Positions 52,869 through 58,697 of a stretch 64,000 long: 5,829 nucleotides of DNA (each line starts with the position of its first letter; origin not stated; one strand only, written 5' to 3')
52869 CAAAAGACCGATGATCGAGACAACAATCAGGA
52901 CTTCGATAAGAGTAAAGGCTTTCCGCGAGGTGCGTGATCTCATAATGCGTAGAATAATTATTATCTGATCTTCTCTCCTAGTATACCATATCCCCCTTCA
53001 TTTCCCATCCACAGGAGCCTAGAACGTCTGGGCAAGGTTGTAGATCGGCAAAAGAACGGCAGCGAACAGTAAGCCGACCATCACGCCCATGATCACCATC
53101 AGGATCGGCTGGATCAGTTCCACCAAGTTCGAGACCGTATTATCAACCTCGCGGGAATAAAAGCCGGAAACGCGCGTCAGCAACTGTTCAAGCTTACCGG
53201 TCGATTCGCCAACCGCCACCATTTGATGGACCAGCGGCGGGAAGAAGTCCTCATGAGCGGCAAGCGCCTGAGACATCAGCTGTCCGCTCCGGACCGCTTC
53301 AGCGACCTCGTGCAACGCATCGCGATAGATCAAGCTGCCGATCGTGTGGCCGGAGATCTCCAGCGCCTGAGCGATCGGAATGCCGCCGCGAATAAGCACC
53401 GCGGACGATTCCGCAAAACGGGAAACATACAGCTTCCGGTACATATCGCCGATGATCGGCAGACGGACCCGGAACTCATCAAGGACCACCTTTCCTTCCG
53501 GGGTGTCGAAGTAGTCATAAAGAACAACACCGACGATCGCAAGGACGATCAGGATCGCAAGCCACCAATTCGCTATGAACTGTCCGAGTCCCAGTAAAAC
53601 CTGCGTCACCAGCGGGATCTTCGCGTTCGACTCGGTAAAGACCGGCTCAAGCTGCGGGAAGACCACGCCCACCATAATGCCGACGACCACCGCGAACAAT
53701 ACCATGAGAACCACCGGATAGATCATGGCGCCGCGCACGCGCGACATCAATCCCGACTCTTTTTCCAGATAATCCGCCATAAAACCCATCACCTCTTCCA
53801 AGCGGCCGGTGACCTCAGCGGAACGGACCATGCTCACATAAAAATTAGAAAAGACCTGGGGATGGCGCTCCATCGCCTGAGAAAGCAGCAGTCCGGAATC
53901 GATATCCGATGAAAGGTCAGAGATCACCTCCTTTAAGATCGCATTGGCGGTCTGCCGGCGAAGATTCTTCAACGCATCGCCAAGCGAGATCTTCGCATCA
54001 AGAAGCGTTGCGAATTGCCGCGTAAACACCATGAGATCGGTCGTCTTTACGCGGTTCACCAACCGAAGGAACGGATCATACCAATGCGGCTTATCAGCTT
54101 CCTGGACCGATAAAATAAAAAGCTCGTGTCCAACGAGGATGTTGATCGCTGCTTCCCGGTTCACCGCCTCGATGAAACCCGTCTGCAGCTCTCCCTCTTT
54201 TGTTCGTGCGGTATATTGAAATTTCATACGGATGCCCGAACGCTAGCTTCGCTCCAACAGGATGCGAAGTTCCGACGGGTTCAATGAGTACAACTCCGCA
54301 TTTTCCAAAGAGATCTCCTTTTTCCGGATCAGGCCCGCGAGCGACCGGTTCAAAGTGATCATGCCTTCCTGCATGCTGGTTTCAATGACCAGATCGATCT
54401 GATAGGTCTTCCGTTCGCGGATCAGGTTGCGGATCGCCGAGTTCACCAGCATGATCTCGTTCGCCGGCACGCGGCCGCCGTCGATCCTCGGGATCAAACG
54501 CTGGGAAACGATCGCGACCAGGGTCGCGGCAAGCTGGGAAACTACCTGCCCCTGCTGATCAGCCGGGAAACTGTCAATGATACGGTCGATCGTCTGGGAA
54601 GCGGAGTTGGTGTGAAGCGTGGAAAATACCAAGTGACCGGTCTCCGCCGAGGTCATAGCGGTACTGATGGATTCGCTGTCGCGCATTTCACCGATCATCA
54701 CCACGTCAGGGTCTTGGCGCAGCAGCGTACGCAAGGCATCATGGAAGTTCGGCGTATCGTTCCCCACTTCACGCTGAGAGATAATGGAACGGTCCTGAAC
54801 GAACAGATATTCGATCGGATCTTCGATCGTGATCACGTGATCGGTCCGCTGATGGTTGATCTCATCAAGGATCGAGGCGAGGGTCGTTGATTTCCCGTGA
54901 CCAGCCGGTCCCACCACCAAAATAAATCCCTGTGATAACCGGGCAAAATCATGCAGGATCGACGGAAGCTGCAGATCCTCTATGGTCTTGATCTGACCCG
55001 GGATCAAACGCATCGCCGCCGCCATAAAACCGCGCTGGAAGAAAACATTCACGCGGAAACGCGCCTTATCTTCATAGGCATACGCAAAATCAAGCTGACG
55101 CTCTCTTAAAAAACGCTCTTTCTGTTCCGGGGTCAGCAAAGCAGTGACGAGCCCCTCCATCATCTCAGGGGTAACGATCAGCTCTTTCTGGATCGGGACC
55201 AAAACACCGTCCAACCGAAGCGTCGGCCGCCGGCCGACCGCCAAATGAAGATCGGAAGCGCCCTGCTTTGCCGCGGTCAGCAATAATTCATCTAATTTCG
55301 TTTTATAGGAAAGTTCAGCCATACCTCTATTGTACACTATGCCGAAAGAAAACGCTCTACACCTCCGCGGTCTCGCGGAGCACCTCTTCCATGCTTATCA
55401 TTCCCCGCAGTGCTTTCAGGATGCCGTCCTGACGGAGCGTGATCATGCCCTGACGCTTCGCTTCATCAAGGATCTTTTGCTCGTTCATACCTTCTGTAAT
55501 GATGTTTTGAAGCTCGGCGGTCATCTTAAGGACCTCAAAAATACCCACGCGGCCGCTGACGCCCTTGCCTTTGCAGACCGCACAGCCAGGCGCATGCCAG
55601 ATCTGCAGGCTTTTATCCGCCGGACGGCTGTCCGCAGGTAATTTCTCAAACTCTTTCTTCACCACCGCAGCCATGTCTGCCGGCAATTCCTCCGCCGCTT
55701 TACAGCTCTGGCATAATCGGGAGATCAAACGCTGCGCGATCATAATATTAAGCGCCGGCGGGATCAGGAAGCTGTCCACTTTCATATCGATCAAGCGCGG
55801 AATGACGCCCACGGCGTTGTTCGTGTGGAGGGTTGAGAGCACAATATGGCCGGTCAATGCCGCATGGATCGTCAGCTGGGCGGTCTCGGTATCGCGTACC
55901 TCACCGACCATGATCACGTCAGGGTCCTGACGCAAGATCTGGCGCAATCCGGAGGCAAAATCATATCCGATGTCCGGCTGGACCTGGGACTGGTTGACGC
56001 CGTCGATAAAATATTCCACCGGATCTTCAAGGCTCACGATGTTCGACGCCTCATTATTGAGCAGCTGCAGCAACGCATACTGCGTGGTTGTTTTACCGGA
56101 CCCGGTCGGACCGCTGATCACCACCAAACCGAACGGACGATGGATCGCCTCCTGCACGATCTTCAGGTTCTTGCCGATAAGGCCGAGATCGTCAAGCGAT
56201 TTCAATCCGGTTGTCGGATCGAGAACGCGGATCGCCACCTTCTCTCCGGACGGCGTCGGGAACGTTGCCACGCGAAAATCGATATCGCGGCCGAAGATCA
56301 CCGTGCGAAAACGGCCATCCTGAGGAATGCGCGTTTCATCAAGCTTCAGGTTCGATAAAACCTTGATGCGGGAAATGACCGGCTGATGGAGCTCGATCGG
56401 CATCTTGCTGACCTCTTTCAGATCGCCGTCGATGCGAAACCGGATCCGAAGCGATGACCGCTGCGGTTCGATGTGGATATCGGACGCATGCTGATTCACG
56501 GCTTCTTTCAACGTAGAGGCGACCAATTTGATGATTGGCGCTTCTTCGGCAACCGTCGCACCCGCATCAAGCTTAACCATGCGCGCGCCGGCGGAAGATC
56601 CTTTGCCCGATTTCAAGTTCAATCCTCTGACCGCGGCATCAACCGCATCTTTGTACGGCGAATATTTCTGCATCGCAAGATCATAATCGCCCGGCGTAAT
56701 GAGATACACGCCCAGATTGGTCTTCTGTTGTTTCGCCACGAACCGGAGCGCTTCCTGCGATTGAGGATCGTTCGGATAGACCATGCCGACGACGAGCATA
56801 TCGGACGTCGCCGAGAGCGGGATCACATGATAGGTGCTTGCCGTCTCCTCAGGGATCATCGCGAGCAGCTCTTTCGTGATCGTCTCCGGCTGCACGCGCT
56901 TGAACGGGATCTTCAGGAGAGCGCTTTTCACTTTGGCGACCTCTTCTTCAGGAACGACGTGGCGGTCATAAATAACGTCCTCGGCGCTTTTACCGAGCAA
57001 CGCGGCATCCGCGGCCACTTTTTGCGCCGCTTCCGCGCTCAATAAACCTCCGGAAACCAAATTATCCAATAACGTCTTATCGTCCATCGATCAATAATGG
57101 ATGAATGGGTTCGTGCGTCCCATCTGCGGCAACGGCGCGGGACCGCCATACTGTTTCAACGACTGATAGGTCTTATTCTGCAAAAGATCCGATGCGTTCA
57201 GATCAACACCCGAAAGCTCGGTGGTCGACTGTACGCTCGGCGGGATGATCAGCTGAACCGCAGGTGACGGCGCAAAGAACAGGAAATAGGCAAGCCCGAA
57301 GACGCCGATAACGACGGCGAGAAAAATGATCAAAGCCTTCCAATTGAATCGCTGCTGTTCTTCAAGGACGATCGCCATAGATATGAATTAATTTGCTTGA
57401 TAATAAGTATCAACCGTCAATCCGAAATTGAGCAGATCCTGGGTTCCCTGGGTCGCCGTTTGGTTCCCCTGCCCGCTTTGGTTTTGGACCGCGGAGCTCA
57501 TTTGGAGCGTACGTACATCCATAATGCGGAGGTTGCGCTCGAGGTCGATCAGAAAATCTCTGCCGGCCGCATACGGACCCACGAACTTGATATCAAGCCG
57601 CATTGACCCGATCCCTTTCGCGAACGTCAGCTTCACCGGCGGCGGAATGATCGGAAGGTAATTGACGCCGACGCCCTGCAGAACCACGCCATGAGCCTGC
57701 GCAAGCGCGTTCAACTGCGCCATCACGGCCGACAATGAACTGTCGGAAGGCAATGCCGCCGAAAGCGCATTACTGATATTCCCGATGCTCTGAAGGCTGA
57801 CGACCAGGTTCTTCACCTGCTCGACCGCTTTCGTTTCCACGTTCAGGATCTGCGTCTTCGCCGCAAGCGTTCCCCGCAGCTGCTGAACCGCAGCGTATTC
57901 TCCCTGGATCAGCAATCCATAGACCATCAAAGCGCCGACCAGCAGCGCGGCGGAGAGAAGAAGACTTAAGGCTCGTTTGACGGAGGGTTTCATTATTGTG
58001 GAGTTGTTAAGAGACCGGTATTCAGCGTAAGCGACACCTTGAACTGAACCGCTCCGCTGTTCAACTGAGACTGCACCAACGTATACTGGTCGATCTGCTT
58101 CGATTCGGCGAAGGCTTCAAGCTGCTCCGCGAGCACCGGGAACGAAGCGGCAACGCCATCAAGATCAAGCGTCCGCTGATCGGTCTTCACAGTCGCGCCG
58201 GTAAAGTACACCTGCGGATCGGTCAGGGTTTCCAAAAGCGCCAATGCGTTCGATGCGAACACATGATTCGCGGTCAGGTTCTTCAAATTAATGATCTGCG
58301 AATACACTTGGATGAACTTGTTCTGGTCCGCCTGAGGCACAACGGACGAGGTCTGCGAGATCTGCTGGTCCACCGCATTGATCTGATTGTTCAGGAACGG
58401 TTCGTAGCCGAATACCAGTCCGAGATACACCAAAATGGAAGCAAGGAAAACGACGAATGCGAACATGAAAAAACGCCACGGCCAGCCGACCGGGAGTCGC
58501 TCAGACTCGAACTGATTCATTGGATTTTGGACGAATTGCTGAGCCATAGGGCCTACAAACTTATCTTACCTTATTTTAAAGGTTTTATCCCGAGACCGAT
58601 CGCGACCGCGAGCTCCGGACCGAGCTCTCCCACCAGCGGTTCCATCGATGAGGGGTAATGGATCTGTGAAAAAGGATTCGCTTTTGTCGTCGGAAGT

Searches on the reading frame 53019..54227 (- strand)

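Call 82: search_protein_families(library=pfam, proteins=[window:53019-54227:-], max_evalue=0.001)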
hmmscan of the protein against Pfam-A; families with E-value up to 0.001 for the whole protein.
window:53019-54227:- (402 aa): 1 family
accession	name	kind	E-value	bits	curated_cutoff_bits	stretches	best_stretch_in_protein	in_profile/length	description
PF00482.28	T2SSF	-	2e-54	183.3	25.2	2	68-191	1-125/125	Type II secretion system (T2SS), protein F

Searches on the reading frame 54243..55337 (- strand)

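Call 82: search_protein_families(library=pfam, proteins=[window:54243-55337:-], max_evalue=0.001)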
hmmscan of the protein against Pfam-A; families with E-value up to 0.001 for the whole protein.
window:54243-55337:- (364 aa): 4 families
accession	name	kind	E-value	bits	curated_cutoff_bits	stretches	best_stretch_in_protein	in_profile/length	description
PF00437.27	T2SSE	-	3.3e-45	154.8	24.9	1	15-285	12-281/370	Type II/IV secretion system protein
PF13401.12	AAA_22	-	0.00011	22.9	27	1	135-173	4-41/130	AAA domain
PF13191.12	AAA_16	-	0.00015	22.7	32.6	1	127-178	15-63/167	AAA ATPase domain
PF25199.1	nSTAND_NTPase5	-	0.00089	19.5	34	0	135-181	40-86/145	Novel STAND NTPase 5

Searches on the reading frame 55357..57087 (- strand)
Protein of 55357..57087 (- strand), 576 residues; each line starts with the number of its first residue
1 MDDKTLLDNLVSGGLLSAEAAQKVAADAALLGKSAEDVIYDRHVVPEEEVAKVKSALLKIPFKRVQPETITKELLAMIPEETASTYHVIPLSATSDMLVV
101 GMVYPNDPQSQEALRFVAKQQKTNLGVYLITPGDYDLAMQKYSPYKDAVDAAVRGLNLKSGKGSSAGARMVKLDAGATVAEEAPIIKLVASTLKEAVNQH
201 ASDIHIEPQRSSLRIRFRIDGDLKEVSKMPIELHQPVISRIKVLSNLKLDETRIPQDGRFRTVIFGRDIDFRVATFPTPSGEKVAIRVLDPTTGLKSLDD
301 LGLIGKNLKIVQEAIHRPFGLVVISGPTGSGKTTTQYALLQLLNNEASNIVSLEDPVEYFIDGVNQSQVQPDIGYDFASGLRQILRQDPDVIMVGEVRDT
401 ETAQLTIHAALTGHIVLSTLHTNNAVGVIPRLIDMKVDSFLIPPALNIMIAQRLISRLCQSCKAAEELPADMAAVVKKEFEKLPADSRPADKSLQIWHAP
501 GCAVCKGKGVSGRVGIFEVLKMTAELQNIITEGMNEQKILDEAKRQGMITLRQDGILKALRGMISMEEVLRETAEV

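Call 82: search_protein_families(library=pfam, proteins=[window:55357-57087:-], max_evalue=0.001)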
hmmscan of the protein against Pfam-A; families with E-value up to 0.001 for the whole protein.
window:55357-57087:- (576 aa): 3 families
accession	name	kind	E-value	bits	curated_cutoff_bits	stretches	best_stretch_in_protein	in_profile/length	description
PF00437.27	T2SSE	-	2.5e-125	418.4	24.9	1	180-571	3-370/370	Type II/IV secretion system protein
PF05157.20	MshEN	-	7.4e-12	45.5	23.1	1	59-144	2-85/90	MshEN domain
PF13476.12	AAA_23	-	0.00069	20.7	27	0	319-349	19-49/201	AAA domain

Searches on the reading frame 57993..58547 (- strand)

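Call 82: search_protein_families(library=pfam, proteins=[window:57993-58547:-], max_evalue=0.001)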
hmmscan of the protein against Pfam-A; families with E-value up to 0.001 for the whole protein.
window:57993-58547:- (184 aa): 1 family
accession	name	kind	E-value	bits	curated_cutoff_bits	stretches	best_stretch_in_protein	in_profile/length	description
PF05137.18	PilN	-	6.3e-06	26.6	22.8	1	102-174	3-77/78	Fimbrial assembly protein (PilN)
